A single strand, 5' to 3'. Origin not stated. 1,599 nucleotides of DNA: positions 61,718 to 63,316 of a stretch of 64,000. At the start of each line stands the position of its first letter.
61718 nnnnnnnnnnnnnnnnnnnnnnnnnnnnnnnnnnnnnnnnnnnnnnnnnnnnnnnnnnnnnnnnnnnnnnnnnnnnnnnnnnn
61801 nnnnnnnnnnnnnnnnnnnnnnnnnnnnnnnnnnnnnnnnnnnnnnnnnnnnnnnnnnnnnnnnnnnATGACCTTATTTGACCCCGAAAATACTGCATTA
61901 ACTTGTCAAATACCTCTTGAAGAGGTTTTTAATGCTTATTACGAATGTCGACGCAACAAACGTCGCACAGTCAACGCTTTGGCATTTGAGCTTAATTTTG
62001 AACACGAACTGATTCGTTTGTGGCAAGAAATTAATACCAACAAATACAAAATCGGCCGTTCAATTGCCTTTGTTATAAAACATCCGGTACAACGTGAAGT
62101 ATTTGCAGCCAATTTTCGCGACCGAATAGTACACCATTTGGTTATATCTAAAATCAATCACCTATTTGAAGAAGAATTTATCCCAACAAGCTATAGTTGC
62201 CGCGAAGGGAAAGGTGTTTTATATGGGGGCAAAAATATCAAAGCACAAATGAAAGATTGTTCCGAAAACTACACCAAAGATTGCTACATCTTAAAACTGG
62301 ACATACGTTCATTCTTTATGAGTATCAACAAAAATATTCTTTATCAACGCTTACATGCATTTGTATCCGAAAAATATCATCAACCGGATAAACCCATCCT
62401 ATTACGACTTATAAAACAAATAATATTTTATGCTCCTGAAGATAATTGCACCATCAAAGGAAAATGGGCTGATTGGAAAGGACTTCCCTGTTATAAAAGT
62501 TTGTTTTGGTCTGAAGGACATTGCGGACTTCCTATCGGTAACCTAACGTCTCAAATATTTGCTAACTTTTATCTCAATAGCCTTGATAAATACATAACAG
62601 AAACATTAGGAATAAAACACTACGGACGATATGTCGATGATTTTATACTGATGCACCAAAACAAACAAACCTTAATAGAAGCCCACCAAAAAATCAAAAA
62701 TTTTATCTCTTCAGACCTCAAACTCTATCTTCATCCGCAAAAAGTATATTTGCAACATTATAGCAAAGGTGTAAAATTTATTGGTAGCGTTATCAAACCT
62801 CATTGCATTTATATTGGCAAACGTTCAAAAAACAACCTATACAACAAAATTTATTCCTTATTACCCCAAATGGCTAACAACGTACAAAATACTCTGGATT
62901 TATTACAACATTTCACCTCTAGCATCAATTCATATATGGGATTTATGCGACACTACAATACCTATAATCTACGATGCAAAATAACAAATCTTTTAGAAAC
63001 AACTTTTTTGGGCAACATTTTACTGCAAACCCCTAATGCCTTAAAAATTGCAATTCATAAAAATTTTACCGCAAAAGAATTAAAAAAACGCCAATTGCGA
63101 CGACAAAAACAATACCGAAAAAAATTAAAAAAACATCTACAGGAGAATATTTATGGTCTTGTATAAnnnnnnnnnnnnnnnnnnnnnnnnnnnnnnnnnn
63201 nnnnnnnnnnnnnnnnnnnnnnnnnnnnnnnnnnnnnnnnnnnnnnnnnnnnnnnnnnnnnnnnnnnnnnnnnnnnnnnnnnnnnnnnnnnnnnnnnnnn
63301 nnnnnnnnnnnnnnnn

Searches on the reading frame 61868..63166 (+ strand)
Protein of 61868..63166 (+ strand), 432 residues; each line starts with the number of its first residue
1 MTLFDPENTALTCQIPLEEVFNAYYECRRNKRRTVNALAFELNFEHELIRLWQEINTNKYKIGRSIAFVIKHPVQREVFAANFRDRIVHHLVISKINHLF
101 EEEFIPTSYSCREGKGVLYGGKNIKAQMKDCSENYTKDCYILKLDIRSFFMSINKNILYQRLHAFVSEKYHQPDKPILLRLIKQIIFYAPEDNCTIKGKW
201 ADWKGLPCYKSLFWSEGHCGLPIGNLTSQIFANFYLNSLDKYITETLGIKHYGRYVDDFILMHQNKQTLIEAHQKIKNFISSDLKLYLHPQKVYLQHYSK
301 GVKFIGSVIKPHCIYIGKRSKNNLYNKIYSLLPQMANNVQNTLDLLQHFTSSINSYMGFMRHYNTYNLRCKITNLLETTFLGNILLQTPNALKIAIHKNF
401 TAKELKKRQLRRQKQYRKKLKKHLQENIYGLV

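Call 4: search_protein_families(library=pfam, proteins=[window:61868-63166:+], max_evalue=0.01)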
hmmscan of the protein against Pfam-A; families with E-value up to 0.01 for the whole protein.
window:61868-63166:+ (432 aa): 1 family
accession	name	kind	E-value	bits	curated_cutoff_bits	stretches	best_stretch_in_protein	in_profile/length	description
PF00078.32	RVT_1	-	6.2e-20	72.2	29.6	1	80-307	14-203/205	Reverse transcriptase (RNA-dependent DNA polymerase)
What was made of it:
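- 61868..63166 (+): DGR reverse transcriptase, 432 aa, intact. RVT_1 6e-20 (call 4).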

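Call 28: search_protein_families(library=ncbifam, proteins=[window:61868-63166:+], max_evalue=0.001)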
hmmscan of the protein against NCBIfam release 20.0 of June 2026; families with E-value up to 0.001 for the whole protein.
window:61868-63166:+ (432 aa): 4 families
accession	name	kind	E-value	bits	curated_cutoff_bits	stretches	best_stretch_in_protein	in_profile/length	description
TIGR04416.1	group_II_RT_mat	equivalog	2.1e-23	83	300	2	214-376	173-341/353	group II intron reverse transcriptase/maturase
NF038233.2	retron_St85_RT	exception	9e-20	71.1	235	1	127-349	77-272/289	retron St85 family RNA-directed DNA polymerase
NF041747.1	Drt3a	equivalog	2.4e-15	56.8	200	1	124-294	97-236/412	antiviral reverse transcriptase Drt3a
NF042941.1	Retron_TIR_antiphage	equivalog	5.5e-06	25.4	600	0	220-268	139-189/464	TIR domain-containing anti-phage reverse transcriptase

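Call 37: find_encoding_contigs(protein=window:61868-63166:+, flank=6000, max_places=8)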
Protein window:61868-63166:+ (432 aa): no gene with exactly this product is on record in the collection.

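Call 75: find_related_loci(query=A5, collection=metagenome_contigs, flank=6000)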
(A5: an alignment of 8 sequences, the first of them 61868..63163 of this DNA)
Query A5 (432 aa) in metagenome_contigs; peptide patterns used: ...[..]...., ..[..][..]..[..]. (x = any residue, [..] = any of these).
600 stretches matched a pattern (row limit reached: there are more); 530 encode a relative of the query (tblastn E <= 1e-3); the best 80 are kept; 80 distinct loci.
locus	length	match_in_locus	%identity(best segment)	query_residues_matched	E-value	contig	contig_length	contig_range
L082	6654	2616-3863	67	3-418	0e+0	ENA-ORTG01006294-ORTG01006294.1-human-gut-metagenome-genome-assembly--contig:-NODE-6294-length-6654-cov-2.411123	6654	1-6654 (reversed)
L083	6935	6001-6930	71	3-312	1e-152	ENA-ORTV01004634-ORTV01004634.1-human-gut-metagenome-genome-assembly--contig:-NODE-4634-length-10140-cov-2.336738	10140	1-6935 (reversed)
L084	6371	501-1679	56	1-396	9e-148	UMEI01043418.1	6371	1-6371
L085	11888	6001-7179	56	1-396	2e-147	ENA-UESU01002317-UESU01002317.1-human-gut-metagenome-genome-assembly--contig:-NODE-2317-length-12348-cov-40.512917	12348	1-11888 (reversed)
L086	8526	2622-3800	56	1-396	6e-147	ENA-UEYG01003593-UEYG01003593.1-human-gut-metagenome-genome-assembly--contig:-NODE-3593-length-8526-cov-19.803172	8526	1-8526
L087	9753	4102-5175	56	15-372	1e-141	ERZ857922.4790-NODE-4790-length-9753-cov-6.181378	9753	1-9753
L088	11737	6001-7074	56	15-372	1e-141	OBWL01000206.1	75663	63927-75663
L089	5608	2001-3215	52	1-407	3e-139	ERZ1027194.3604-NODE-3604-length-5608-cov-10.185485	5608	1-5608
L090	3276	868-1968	55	1-372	5e-141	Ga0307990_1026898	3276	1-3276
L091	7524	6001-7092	54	1-369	1e-135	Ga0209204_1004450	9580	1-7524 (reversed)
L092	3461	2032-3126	55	1-369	1e-140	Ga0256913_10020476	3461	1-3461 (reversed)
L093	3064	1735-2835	55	1-369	5e-141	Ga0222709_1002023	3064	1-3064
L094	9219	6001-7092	54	1-369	5e-135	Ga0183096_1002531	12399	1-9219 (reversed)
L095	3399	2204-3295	54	1-369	4e-139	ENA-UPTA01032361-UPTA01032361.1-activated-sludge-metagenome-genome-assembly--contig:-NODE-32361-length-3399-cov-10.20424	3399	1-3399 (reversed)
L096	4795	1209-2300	54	1-369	1e-135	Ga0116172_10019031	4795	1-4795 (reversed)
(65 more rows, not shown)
